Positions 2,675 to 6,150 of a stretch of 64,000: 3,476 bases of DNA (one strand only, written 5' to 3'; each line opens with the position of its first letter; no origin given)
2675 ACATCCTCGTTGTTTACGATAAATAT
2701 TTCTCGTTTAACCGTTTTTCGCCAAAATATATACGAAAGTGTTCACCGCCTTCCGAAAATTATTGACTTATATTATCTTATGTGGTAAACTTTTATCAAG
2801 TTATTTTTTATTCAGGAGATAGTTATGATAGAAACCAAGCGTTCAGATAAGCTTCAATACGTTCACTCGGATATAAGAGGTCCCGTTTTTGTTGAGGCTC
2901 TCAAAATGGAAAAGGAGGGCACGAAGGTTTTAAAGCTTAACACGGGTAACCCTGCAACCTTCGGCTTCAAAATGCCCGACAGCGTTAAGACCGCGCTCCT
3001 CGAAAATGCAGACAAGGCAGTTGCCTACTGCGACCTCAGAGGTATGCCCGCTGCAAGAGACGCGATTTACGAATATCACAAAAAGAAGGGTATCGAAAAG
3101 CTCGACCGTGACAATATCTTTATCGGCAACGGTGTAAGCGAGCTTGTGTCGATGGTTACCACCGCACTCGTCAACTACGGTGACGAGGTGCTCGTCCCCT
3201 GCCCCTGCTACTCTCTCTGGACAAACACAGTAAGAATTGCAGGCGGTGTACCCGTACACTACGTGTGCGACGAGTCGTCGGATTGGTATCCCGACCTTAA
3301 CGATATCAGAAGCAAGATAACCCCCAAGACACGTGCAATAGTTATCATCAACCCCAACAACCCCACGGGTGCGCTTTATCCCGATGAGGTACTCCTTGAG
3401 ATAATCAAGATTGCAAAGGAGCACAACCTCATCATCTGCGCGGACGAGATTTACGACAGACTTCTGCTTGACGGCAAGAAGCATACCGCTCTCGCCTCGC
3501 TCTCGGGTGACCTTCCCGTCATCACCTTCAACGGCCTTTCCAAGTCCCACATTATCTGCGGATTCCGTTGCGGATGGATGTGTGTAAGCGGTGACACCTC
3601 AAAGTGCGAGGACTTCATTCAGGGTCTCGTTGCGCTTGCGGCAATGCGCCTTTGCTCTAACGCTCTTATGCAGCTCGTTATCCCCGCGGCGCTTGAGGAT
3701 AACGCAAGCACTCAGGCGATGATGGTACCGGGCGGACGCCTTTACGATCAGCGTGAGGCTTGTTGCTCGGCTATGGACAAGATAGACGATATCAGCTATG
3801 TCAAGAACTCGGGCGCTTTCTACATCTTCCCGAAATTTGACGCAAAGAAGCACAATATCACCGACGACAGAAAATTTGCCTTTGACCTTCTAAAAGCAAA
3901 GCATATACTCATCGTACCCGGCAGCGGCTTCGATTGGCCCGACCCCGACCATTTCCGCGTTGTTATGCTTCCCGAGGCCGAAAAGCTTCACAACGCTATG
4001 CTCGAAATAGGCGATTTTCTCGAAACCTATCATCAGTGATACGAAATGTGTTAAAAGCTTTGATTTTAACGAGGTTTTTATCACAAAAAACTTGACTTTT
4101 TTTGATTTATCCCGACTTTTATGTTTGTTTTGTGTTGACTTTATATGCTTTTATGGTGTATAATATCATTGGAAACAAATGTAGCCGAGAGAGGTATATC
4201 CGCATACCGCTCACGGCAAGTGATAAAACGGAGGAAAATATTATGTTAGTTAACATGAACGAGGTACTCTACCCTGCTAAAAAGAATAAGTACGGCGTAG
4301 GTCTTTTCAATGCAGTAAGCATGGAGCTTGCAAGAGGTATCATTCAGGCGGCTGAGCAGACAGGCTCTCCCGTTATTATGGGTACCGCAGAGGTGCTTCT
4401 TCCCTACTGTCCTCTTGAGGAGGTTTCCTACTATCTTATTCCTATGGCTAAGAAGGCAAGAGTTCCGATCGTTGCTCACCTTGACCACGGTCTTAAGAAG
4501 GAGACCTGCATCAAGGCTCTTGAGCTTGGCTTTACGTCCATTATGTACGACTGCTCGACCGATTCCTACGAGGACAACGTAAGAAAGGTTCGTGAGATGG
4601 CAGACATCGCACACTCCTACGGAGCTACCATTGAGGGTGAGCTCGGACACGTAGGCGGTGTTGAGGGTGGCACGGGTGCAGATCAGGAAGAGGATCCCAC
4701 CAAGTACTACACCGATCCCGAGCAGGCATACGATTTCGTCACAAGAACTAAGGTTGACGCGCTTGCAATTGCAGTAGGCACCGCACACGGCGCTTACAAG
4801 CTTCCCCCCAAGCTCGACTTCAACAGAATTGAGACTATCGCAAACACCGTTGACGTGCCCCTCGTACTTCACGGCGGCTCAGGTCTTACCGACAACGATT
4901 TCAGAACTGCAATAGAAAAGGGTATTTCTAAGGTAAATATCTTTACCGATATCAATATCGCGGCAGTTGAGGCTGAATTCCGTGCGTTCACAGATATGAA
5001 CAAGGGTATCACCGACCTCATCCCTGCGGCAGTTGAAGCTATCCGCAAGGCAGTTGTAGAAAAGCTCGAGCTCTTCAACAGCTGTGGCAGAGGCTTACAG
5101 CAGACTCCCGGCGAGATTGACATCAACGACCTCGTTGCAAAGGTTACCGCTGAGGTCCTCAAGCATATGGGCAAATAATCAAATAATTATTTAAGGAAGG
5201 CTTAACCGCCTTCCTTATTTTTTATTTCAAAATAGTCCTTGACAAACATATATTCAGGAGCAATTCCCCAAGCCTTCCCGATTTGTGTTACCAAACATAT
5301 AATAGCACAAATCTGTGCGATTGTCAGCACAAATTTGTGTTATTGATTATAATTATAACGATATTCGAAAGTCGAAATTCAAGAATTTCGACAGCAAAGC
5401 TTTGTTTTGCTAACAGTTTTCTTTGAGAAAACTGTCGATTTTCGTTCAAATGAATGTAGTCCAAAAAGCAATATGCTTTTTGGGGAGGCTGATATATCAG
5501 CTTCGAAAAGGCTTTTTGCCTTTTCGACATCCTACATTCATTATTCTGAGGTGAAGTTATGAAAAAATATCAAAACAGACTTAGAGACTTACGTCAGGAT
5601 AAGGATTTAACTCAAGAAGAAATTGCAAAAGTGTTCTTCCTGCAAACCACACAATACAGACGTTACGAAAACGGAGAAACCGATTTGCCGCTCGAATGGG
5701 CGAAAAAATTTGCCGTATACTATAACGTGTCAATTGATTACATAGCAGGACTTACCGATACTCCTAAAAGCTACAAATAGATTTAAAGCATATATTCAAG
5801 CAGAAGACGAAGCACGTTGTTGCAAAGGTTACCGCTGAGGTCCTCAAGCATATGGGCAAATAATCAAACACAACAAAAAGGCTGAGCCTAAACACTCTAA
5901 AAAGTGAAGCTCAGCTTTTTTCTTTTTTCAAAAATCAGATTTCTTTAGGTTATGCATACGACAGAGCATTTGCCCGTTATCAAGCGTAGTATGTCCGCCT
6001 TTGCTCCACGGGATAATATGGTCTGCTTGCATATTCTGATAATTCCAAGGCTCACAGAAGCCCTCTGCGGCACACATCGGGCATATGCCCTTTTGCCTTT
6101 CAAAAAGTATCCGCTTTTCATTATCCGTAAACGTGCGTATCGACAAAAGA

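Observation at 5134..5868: Perfect 50-bp direct repeat of the fba 3' end brackets a 635-bp insert with no integrase (att-like scar, CIME-like element)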

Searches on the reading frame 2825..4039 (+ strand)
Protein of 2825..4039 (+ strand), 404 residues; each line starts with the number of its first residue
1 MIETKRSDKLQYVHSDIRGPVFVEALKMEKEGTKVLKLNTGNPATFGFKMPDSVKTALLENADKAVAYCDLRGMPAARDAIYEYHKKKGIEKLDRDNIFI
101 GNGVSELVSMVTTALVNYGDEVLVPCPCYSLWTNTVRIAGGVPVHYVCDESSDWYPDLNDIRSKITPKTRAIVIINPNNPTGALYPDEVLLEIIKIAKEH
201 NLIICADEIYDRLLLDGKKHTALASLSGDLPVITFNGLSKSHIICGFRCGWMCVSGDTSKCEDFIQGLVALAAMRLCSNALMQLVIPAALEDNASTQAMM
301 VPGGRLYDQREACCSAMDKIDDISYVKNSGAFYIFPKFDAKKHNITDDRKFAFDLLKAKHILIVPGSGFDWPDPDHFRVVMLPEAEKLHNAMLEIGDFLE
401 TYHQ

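Call 7: search_protein_families(library=pfam, proteins=[window:2825-4039:+], max_evalue=0.01)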
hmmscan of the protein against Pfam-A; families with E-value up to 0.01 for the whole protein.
window:2825-4039:+ (404 aa): 5 families
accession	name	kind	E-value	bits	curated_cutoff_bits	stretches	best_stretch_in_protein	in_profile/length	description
PF00155.27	Aminotran_1_2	-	3.1e-53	181.7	19.7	1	34-390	2-356/361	Aminotransferase class I and II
PF01041.23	DegT_DnrJ_EryC1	-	1.1e-06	28.6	19.8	1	101-207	46-145/360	DegT/DnrJ/EryC1/StrS aminotransferase family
PF01053.26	Cys_Met_Meta_PP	-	0.00029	19.9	27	1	109-208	81-174/381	Cys/Met metabolism PLP-dependent enzyme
PF00266.25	Aminotran_5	-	0.0044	16.5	21.5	1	139-207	111-175/371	Aminotransferase class-V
PF01212.27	Beta_elim_lyase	-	0.0064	16.3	27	1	116-207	68-168/288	Beta-eliminating lyase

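Call 15: find_encoding_contigs(protein=window:2825-4039:+, flank=10000, max_places=10)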
Protein window:2825-4039:+ (404 aa): 2 contigs read that carry it; 2 places shown.
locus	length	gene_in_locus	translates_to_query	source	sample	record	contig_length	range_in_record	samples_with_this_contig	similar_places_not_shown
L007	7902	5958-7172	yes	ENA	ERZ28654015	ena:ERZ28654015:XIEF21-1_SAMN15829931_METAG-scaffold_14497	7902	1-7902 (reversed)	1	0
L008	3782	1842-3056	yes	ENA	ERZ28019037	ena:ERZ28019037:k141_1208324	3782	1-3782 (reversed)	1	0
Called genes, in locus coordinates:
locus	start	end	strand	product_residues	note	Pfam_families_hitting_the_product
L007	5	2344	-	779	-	PF03717:PBP_dimer, PF21922:PBP_dimer_2 (faint), PF00905:Transpeptidase, PF03793:PASTA (weak)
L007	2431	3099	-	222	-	PF04977:DivIC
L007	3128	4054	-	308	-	PF01795:Methyltransf_5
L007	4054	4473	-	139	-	PF02381:MraZ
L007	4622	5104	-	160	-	PF08218:Citrate_ly_lig (weak), PF01467:CTP_transf_like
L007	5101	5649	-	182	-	PF03602:Cons_hypoth95, PF05175:MTS, PF13847:Methyltransf_31 (weak), PF13649:Methyltransf_25 (weak)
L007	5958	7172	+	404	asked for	PF00155:Aminotran_1_2, PF01041:DegT_DnrJ_EryC1 (weak)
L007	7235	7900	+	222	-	?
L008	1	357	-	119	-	?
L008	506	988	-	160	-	PF08218:Citrate_ly_lig (weak), PF01467:CTP_transf_like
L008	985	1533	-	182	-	PF03602:Cons_hypoth95, PF05175:MTS, PF13847:Methyltransf_31 (weak), PF13649:Methyltransf_25 (weak)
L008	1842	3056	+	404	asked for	PF00155:Aminotran_1_2, PF01041:DegT_DnrJ_EryC1 (weak)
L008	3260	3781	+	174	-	?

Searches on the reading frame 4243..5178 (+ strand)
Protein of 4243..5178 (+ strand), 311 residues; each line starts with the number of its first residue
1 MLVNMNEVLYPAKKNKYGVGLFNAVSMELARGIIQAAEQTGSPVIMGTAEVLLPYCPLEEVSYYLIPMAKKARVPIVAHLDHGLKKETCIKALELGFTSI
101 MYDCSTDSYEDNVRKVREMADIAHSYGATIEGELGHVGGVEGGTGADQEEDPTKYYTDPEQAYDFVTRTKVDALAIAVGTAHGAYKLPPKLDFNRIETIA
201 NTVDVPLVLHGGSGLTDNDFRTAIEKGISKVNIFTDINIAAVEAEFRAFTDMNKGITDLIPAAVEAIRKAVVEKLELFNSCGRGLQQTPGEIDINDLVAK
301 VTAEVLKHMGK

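Call 7: search_protein_families(library=pfam, proteins=[window:4243-5178:+], max_evalue=0.01)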
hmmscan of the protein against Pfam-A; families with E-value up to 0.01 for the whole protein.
window:4243-5178:+ (311 aa): 2 families
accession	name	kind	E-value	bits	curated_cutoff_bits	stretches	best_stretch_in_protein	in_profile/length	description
PF01116.26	F_bP_aldolase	-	1.8e-88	297.1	25.5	1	3-283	1-277/277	Fructose-bisphosphate aldolase class-II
PF05690.20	ThiG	-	0.00017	21.5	23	0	194-241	165-211/247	Thiazole biosynthesis protein ThiG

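Call 10: find_encoding_contigs(protein=window:4243-5178:+, flank=10000, max_places=10)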
Protein window:4243-5178:+ (311 aa): 2 contigs read that carry it; 1 place shown.
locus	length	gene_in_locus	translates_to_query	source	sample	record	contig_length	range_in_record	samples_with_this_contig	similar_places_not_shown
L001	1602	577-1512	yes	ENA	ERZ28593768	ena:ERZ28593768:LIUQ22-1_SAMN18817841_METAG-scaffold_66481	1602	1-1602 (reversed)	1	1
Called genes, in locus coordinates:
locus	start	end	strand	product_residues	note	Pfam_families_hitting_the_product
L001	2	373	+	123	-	?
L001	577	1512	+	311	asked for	PF01116:F_bP_aldolase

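Call 80: search_protein_families(library=ncbifam, proteins=[window:4243-5178:+], max_evalue=0.001)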
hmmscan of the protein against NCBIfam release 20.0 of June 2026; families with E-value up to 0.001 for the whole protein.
window:4243-5178:+ (311 aa): 21 families
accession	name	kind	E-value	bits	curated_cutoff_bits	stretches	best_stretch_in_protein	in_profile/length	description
NF005284.0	PRK06801.1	equivalog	7.6e-84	281.5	406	1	2-283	3-285/286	ketose 1,6-bisphosphate aldolase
TIGR01859.1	fruc_bis_ald_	equivalog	4.7e-78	262.8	343.05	1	2-283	1-281/282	class II fructose-1,6-bisphosphate aldolase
NF009497.0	PRK12857.1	equivalog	1.7e-77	260.4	423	1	1-283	2-283/284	class II fructose-1,6-bisphosphate aldolase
NF005288.0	PRK06806.1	equivalog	4.4e-76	255.8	396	1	2-280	3-277/281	class II fructose-bisphosphate aldolase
TIGR00167.1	cbbA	subfamily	9.7e-76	254.9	215.6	1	1-282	2-288/290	ketose-bisphosphate aldolase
NF009374.0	PRK12737.1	subfamily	8.9e-72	241.5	383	1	2-282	3-282/284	tagatose-bisphosphate aldolase subunit GatY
NF006626.0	PRK09195.1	subfamily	7.6e-69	232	384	1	2-283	3-283/284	tagatose-bisphosphate aldolase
NF006042.0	PRK08185.1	subfamily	1e-68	231.8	405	1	1-283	1-283/287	hypothetical protein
TIGR01858.1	tag_bisphos_ald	equivalog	1e-63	215.1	443.55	1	3-282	2-280/282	tagatose bisphosphate family class II aldolase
NF005943.0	PRK07998.1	equivalog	1.9e-56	191.7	364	1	2-280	3-277/283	class II aldolase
NF006376.0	PRK08610.1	equivalog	2.4e-54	185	527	1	2-281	3-282/286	class II fructose-bisphosphate aldolase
NF004493.0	PRK05835.1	equivalog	6.1e-53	180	558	1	1-218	1-218/307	class II fructose-bisphosphate aldolase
NF005823.0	PRK07709.1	equivalog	3.3e-51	174.8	545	1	2-283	3-284/285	class II fructose-bisphosphate aldolase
NF009375.0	PRK12738.1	equivalog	9.9e-49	166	542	1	7-281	8-281/286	tagatose-bisphosphate aldolase subunit KbaY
TIGR01521.1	FruBisAldo_II_B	equivalog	2.3e-45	155.2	496.35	1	2-216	1-236/347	class II fructose-bisphosphate aldolase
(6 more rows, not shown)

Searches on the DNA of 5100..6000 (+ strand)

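Call 34: search_rna_families(source=window, start=5100, end=6000, threshold=evalue, max_evalue=1, show_alignments=2)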
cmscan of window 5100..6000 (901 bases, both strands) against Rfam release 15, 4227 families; matches with E-value up to 1: 6.
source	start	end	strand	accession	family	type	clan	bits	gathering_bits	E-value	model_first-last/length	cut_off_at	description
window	5182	5263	-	RF02029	sraA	Gene; sRNA;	-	22.4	56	0.81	1-95/95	no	sraA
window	5301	5344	-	RF04021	mir-3492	Gene; miRNA;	-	21.3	44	0.14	1-79/79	no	mir-3492 microRNA precursor family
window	5330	5461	+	RF02634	EF3314_EF3315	Gene; sRNA;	-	20.2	100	0.039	1-141/141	no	Enterococcus sRNA EF3314_EF3315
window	5850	5925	+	RF00506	Thr_leader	Cis-reg; leader;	-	20.1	55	0.41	1-118/118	no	Threonine operon leader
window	5517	5578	-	RF03813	MIR8041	Gene; miRNA;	-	19.6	80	0.57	1-71/71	no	MIR8041 microRNA precursor family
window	5155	5261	-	RF02956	DUF2693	Gene; sRNA;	-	17.9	81.3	0.62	1-165/165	no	DUF2693 RNA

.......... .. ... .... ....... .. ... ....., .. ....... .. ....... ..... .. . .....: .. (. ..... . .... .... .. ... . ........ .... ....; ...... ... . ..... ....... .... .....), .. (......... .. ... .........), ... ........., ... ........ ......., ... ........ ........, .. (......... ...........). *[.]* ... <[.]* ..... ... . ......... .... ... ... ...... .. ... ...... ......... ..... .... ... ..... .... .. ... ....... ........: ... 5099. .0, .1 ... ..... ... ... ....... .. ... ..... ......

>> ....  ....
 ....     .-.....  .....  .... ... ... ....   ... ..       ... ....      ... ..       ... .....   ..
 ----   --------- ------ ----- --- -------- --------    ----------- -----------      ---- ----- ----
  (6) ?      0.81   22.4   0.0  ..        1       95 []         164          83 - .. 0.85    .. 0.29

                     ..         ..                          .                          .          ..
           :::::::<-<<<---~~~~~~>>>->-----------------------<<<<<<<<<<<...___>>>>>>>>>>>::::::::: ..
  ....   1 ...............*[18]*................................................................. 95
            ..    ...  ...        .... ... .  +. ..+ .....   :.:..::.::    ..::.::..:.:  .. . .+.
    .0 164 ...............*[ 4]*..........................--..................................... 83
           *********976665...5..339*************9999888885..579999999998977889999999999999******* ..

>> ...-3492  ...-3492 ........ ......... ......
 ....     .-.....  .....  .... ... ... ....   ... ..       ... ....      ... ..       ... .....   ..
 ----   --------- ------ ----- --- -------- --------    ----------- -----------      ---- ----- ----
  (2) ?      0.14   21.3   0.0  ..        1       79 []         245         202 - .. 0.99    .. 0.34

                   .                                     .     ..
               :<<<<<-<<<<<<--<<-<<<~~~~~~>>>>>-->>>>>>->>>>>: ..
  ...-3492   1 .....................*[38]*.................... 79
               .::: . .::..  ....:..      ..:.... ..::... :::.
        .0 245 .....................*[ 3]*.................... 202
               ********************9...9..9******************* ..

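Call 81: search_dna_similar(query=window:5184-5868:+, collection=phages, mode=distant, max_rows=10)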
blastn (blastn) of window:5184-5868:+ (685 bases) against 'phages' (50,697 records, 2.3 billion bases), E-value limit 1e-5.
No match.
